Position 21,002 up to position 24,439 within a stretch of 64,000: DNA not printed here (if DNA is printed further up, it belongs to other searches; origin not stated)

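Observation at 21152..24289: Secreted ~1045-aa beta-helix protein made of two tandem copies of a ~500-aa module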

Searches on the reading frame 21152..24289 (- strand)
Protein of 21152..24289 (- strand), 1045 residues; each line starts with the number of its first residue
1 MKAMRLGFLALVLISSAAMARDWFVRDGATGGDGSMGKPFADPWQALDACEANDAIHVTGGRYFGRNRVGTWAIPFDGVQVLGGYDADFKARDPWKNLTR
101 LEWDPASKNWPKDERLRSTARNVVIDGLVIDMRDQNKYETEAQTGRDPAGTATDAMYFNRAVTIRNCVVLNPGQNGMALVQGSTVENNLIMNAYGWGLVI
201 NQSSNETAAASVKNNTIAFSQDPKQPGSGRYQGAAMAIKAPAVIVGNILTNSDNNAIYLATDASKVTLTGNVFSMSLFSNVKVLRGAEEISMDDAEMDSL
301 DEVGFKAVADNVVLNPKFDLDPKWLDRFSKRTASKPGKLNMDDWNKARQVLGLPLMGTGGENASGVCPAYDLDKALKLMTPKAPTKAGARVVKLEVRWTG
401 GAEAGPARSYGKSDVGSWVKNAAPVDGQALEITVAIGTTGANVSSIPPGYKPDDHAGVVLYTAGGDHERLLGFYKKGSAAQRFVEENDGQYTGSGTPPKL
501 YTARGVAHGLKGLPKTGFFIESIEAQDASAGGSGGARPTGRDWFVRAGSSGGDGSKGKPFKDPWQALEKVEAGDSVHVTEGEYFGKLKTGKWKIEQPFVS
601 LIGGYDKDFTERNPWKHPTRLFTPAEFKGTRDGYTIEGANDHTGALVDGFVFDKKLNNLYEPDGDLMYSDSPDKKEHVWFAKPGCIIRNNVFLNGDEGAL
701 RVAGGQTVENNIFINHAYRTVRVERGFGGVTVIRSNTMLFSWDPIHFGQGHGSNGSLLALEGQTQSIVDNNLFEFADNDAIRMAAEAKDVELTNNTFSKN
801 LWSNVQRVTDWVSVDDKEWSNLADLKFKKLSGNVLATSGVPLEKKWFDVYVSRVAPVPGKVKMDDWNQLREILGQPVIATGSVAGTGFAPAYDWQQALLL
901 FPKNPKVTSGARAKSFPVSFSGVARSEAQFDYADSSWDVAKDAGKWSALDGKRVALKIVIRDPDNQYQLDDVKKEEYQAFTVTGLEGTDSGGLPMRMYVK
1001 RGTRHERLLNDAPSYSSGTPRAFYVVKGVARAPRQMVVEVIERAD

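Call 6: search_protein_families(library=pfam, proteins=[window:21152-24289:-], max_evalue=0.1)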
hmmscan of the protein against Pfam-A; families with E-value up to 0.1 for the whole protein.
window:21152-24289:- (1045 aa): 4 families
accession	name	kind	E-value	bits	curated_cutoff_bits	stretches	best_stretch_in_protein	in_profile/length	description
PF13229.12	Beta_helix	-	3.4e-14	53.2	25.9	2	153-273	48-158/158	Right handed beta helix region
PF05048.19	NosD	-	4.4e-10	39.8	23.6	2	677-805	70-177/212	Periplasmic copper-binding protein (NosD)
PF07602.17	DUF1565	-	0.0001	22.2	20.3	1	550-708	5-149/257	Protein of unknown function (DUF1565)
PF14592.12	Chondroitinas_B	-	0.08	12.4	24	0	686-736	220-266/426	Chondroitinase B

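Call 7: search_protein_families(library=ncbifam, proteins=[window:21152-24289:-], max_evalue=0.1)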
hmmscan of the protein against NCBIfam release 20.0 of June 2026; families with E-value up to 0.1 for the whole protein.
window:21152-24289:- (1045 aa): 1 family
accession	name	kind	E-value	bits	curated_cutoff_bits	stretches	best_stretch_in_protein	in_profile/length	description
TIGR01629.1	rep_II_X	subfamily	0.056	12.4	29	1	762-814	221-272/407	phage/plasmid replication protein, II/X family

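Call 8: search_solved_structures(query=window:21152-24289:-, max_evalue=1, show_alignments=2)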
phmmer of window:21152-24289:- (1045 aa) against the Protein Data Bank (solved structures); distinct sequences matched with E-value up to 1: 0.

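Call 9: find_homologous_proteins(query=window:21152-24289:-, max_evalue=0.001)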
Query window:21152-24289:- (1045 aa): 251 proteins with E <= 0.001 among 8000 candidates; the best 120 are listed.
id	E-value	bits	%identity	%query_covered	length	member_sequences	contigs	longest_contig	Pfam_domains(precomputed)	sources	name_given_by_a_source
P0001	0.0e+0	2411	100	100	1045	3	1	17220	PF13229.13,PF22842.4,PF05048.20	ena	-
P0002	0.0e+0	2127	85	100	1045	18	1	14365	PF13229.13,PF07602.18,PF22842.4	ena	-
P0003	0.0e+0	2127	86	100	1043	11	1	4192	PF13229.13,PF07602.18,PF22842.4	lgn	-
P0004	0.0e+0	1785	72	100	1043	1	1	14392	PF13229.13,PF07602.18,PF22842.4,PF05048.20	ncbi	-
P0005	0.0e+0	1745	72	99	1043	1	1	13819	PF13229.13,PF07602.18,PF22842.4,PF05048.20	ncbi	-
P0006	0.0e+0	1739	71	99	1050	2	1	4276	PF13229.13,PF07602.18,PF22842.4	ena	-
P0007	0.0e+0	1731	70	100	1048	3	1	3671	PF13229.13,PF07602.18,PF22842.4,PF05048.20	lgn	-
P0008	0.0e+0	1722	71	99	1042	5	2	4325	PF13229.13,PF07602.18,PF22842.4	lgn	-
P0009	0.0e+0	1687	69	100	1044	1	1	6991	PF13229.13,PF07602.18,PF22842.4,PF05048.20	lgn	-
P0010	0.0e+0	1614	67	100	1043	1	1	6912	PF13229.13,PF07602.18,PF22842.4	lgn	-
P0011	0.0e+0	1611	66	99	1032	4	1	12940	PF13229.13,PF07602.18,PF05048.20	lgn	-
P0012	0.0e+0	1609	67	98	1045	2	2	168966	PF13229.13,PF07602.18,PF05048.20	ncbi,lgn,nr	ncbi:MAG: right-handed parallel beta-helix repeat-containing protein [Archangium sp.]|nr:right-hande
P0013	0.0e+0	1597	66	98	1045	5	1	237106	PF13229.13,PF07602.18,PF22842.4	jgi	jgi:hypothetical protein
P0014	0.0e+0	1594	66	100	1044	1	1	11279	PF13229.13,PF07602.18,PF22842.4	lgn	-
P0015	0.0e+0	1578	66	98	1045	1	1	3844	PF13229.13,PF07602.18,PF22842.4,PF05048.20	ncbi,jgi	jgi:hypothetical protein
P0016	0.0e+0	1568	65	99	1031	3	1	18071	PF13229.13,PF07602.18,PF22842.4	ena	-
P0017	0.0e+0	1566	65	99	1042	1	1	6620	PF13229.13,PF07602.18,PF22842.4,PF05048.20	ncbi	-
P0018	0.0e+0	1566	64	100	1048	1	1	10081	PF13229.13,PF07602.18,PF22842.4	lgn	-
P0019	0.0e+0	1559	64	99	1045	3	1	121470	PF13229.13,PF07602.18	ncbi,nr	ncbi:MAG: right-handed parallel beta-helix repeat-containing protein [Archangium sp.]|nr:right-hande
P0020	0.0e+0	1542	64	99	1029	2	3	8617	PF13229.13,PF07602.18,PF22842.4,PF05048.20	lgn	-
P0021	0.0e+0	1519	65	97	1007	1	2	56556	PF13229.13,PF07602.18,PF05048.20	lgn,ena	-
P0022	0.0e+0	1464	62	97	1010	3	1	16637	PF13229.13,PF07602.18,PF05048.20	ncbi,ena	-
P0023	0.0e+0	1406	59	99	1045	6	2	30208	PF13229.13,PF07602.18,PF22842.4,PF05048.20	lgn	-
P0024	0.0e+0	1405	59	99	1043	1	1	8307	PF13229.13,PF07602.18,PF22842.4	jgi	jgi:hypothetical protein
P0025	0.0e+0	1396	58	99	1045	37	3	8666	PF13229.13,PF22842.4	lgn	-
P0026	0.0e+0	1384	58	99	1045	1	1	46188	PF13229.13,PF22842.4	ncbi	-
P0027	0.0e+0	1384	58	99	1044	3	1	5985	PF13229.13,PF22842.4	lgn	-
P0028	0.0e+0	1379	57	100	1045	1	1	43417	PF13229.13,PF07602.18,PF22842.4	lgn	-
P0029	0.0e+0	1375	59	100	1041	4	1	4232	PF13229.13,PF22842.4,PF05048.20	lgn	-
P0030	0.0e+0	1373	58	98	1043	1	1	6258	PF13229.13,PF22842.4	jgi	jgi:hypothetical protein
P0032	0.0e+0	1364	58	100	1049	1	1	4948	PF13229.13,PF07602.18,PF22842.4,PF05048.20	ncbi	-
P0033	0.0e+0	1353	58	98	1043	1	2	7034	PF13229.13,PF07602.18,PF22842.4,PF05048.20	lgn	-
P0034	0.0e+0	1345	57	100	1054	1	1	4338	PF13229.13,PF07602.18,PF22842.4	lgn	-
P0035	0.0e+0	1341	56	100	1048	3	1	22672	PF13229.13,PF07602.18,PF22842.4,PF05048.20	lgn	-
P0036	0.0e+0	1334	59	100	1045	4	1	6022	PF13229.13,PF07602.18,PF22842.4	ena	-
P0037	0.0e+0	1332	57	99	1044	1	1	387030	PF13229.13,PF07602.18,PF22842.4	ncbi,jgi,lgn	ncbi:MAG: right-handed parallel beta-helix repeat-containing protein [Myxococcaceae bacterium]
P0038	0.0e+0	1328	56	99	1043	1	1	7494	PF13229.13,PF07602.18,PF22842.4,PF05048.20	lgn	-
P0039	0.0e+0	1326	57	100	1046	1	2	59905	PF13229.13,PF07602.18,PF22842.4,PF05048.20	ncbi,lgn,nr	ncbi:MAG: right-handed parallel beta-helix repeat-containing protein [Myxococcota bacterium]|nr:righ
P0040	0.0e+0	1323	56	100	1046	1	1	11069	PF13229.13,PF22842.4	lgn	-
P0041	0.0e+0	1318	56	100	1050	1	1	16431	PF13229.13,PF07602.18,PF22842.4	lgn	-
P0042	0.0e+0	1317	55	100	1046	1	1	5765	PF22842.4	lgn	-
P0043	0.0e+0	1316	56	100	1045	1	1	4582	PF13229.13,PF07602.18,PF22842.4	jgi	jgi:hypothetical protein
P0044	0.0e+0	1306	56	99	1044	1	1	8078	PF13229.13,PF22842.4,PF05048.20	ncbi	-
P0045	0.0e+0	1306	55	100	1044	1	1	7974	PF13229.13,PF07602.18,PF22842.4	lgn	-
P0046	0.0e+0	1297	55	99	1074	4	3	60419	PF22842.4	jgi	-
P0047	0.0e+0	1294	54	98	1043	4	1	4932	PF13229.13,PF07602.18,PF22842.4,PF05048.20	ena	-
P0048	0.0e+0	1294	56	99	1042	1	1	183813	PF13229.13,PF07602.18,PF22842.4,PF05048.20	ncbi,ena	-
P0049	0.0e+0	1284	54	100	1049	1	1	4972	PF13229.13,PF22842.4,PF05048.20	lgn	-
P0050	0.0e+0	1269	55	99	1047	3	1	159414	PF13229.13,PF07602.18,PF22842.4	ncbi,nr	ncbi:MAG: right-handed parallel beta-helix repeat-containing protein [Deltaproteobacteria bacterium]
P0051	0.0e+0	1266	54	99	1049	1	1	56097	PF13229.13,PF07602.18,PF22842.4,PF05048.20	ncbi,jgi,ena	-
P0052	0.0e+0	1260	54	98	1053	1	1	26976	PF13229.13,PF22842.4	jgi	jgi:hypothetical protein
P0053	0.0e+0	1258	55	99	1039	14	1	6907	PF13229.13,PF07602.18,PF22842.4,PF05048.20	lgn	-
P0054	0.0e+0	1244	53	98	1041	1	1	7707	PF13229.13,PF22842.4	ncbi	-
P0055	0.0e+0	1238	53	98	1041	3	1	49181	PF13229.13,PF07602.18,PF22842.4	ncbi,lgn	ncbi:MAG TPA: right-handed parallel beta-helix repeat-containing protein [Planctomycetota bacterium]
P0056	0.0e+0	1236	54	100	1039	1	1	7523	PF13229.13,PF07602.18,PF22842.4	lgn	-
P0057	0.0e+0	1236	53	98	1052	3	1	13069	PF13229.13,PF22842.4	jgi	jgi:hypothetical protein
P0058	0.0e+0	1235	54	99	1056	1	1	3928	PF13229.13,PF22842.4,PF05048.20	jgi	-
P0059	0.0e+0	1234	53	100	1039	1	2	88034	PF13229.13,PF07602.18,PF22842.4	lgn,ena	-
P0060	0.0e+0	1234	54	99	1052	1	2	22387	PF13229.13,PF07602.18,PF22842.4,PF05048.20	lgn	-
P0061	0.0e+0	1231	53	99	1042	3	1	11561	PF13229.13,PF07602.18,PF22842.4,PF05048.20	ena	-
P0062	0.0e+0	1228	53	98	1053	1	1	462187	PF13229.13,PF22842.4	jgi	jgi:hypothetical protein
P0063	0.0e+0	1226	53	99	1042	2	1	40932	PF13229.13,PF07602.18,PF22842.4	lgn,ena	-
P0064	0.0e+0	1225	57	93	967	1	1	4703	PF13229.13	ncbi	ncbi:MAG: right-handed parallel beta-helix repeat-containing protein [Myxococcaceae bacterium]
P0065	0.0e+0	1219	53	98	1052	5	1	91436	PF13229.13,PF22842.4,PF05048.20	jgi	-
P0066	0.0e+0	1219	52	98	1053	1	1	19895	PF13229.13,PF07602.18,PF22842.4,PF05048.20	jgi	jgi:hypothetical protein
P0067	0.0e+0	1215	58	87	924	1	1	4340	PF13229.13,PF07602.18,PF22842.4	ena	-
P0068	0.0e+0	1213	52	99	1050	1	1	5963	PF13229.13,PF07602.18,PF22842.4,PF05048.20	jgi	jgi:hypothetical protein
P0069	0.0e+0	1213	52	98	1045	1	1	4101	PF13229.13,PF07602.18,PF22842.4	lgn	-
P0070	0.0e+0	1209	52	100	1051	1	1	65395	PF13229.13,PF07602.18,PF22842.4,PF05048.20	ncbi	ncbi:MAG: right-handed parallel beta-helix repeat-containing protein [Planctomycetota bacterium]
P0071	0.0e+0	1207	52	99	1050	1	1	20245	PF13229.13,PF07602.18,PF22842.4,PF05048.20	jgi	jgi:hypothetical protein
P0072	0.0e+0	1205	57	88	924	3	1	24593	PF13229.13,PF22842.4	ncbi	ncbi:MAG: hypothetical protein AMXMBFR34_13890 [Myxococcaceae bacterium]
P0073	0.0e+0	1204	52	98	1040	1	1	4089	PF13229.13,PF07602.18,PF22842.4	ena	-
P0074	0.0e+0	1202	52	97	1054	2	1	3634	PF13229.13,PF07602.18,PF22842.4,PF05048.20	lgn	-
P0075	0.0e+0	1199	51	100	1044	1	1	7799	PF13229.13,PF07602.18,PF22842.4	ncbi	-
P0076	0.0e+0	1198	52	99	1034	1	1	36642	PF13229.13,PF07602.18,PF22842.4,PF05048.20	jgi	jgi:hypothetical protein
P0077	0.0e+0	1197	52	98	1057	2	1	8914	PF13229.13,PF07602.18,PF22842.4,PF05048.20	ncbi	-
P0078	0.0e+0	1197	52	100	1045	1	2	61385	PF13229.13,PF07602.18,PF22842.4,PF05048.20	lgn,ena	-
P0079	0.0e+0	1196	57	87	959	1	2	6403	PF13229.13,PF07602.18,PF22842.4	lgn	-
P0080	0.0e+0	1196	53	100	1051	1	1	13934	PF13229.13,PF07602.18,PF22842.4,PF05048.20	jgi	jgi:hypothetical protein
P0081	0.0e+0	1193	51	100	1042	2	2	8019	PF13229.13,PF07602.18,PF22842.4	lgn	-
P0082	0.0e+0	1189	51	99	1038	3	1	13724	PF13229.13,PF22842.4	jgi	jgi:hypothetical protein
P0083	0.0e+0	1188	52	99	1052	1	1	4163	PF13229.13,PF07602.18,PF22842.4,PF03211.20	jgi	jgi:hypothetical protein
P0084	0.0e+0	1187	52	98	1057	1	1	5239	PF13229.13,PF22842.4,PF05048.20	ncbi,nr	ncbi:MAG TPA: right-handed parallel beta-helix repeat-containing protein [Planctomycetota bacterium]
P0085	0.0e+0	1186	52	99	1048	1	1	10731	PF13229.13,PF22842.4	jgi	jgi:hypothetical protein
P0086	0.0e+0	1186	51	98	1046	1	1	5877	PF13229.13,PF22842.4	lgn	-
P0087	0.0e+0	1185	52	98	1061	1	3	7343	PF13229.13,PF07602.18,PF22842.4,PF05048.20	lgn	-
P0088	0.0e+0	1183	57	87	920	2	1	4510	PF13229.13,PF07602.18,PF22842.4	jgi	jgi:hypothetical protein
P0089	0.0e+0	1183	57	87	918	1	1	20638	PF13229.13,PF07602.18,PF22842.4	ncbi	-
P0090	0.0e+0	1179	51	98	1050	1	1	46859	PF13229.13,PF22842.4,PF05048.20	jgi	-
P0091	0.0e+0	1178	51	99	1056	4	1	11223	PF13229.13,PF07602.18,PF22842.4,PF05048.20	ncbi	-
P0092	0.0e+0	1178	50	100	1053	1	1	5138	PF13229.13,PF22842.4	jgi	jgi:hypothetical protein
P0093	0.0e+0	1178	57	88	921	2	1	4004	PF13229.13,PF07602.18,PF22842.4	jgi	jgi:hypothetical protein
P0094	0.0e+0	1177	56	88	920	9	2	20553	PF13229.13,PF22842.4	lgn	-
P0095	0.0e+0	1177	57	87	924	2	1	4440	PF13229.13,PF22842.4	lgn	-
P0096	0.0e+0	1175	56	87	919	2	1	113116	PF13229.13,PF07602.18,PF22842.4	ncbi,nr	ncbi:MAG: hypothetical protein SFW67_19070 [Myxococcaceae bacterium]|nr:hypothetical protein [Myxoco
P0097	0.0e+0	1175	56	87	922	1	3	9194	PF13229.13,PF07602.18,PF22842.4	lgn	-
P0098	0.0e+0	1173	50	98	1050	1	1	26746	PF13229.13,PF22842.4,PF05048.20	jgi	jgi:hypothetical protein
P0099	0.0e+0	1170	51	100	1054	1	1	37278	PF13229.13,PF22842.4,PF05048.20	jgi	-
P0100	0.0e+0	1168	51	98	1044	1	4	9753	PF13229.13,PF07602.18,PF22842.4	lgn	-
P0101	0.0e+0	1166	56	87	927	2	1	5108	PF13229.13,PF07602.18,PF22842.4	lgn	-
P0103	0.0e+0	1164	51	100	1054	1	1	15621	PF13229.13,PF22842.4,PF05048.20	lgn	-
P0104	0.0e+0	1163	51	99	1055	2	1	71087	PF13229.13,PF22842.4,PF05048.20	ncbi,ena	-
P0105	0.0e+0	1163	51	100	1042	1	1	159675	PF13229.13,PF22842.4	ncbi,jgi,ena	-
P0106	0.0e+0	1162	51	100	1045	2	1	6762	PF13229.13,PF07602.18,PF22842.4,PF05048.20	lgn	-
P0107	0.0e+0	1161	51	99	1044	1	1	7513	PF13229.13,PF07602.18,PF22842.4,PF05048.20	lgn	-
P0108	0.0e+0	1161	51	100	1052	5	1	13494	PF13229.13,PF07602.18,PF22842.4,PF05048.20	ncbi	-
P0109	0.0e+0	1161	49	100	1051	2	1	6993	PF13229.13,PF07602.18,PF22842.4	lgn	-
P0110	0.0e+0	1159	50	100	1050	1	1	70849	PF13229.13,PF07602.18,PF22842.4,PF05048.20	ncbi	-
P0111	0.0e+0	1155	56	87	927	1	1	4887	PF13229.13,PF07602.18,PF22842.4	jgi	jgi:hypothetical protein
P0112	0.0e+0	1155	51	96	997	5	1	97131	PF13229.13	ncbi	-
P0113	0.0e+0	1153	50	99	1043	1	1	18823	PF13229.13,PF07602.18,PF22842.4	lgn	-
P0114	0.0e+0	1149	51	98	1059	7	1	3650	PF13229.13,PF22842.4,PF05048.20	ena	-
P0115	0.0e+0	1145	50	100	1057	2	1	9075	PF13229.13,PF07602.18,PF22842.4,PF05048.20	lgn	-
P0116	0.0e+0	1143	50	100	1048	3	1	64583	PF13229.13,PF22842.4,PF05048.20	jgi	jgi:hypothetical protein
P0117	0.0e+0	1142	50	99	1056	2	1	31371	PF13229.13,PF22842.4,PF05048.20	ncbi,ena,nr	ncbi:MAG TPA: right-handed parallel beta-helix repeat-containing protein [Planctomycetota bacterium]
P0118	0.0e+0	1142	50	98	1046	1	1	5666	PF13229.13,PF07602.18,PF22842.4,PF05048.20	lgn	-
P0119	0.0e+0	1138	51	98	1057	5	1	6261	PF13229.13,PF22842.4,PF05048.20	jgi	jgi:hypothetical protein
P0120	0.0e+0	1136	50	99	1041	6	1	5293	PF13229.13,PF22842.4,PF05048.20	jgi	-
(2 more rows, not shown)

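Call 10: search_protein_families(library=pfam, proteins=[P0042, P0046, P0025, P0083], max_evalue=1)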
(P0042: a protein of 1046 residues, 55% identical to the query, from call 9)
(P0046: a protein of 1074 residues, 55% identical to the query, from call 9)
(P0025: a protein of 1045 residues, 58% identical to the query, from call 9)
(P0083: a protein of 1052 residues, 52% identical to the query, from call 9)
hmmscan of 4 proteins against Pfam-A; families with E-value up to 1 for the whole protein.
P0042 (1046 aa): 2 families
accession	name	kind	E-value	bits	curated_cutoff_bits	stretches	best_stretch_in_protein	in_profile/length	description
PF13229.12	Beta_helix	-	1.3e-05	25.4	25.9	2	684-800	33-137/158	Right handed beta helix region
PF07602.17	DUF1565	-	5.7e-05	23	20.3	2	552-606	6-60/257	Protein of unknown function (DUF1565)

P0046 (1074 aa): 1 family
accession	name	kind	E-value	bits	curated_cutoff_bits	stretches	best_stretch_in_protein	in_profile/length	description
PF07602.17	DUF1565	-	0.0027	17.5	20.3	1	576-611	3-38/257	Protein of unknown function (DUF1565)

P0025 (1045 aa): 2 families
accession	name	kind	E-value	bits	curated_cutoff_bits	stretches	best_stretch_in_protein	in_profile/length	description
PF13229.12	Beta_helix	-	2.2e-07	31.1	25.9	3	683-799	33-137/158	Right handed beta helix region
PF07602.17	DUF1565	-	0.00098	18.9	20.3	1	551-585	6-40/257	Protein of unknown function (DUF1565)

P0083 (1052 aa): 5 families
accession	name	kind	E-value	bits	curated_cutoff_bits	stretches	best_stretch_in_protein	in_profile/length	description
PF13229.12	Beta_helix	-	3.9e-11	43.3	25.9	2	169-286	12-113/158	Right handed beta helix region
PF07602.17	DUF1565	-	4.5e-06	26.6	20.3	2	557-591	5-39/257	Protein of unknown function (DUF1565)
PF03211.19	Pectate_lyase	-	1.1e-05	25.5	25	1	114-208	4-98/202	Pectate lyase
PF05048.19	NosD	-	0.0018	18.2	23.6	1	655-806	39-172/212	Periplasmic copper-binding protein (NosD)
PF22842.2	Pel9A-like_beta_helix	-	0.039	13.3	25.2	0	30-70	15-55/370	Pel9A-like, right handed beta helix region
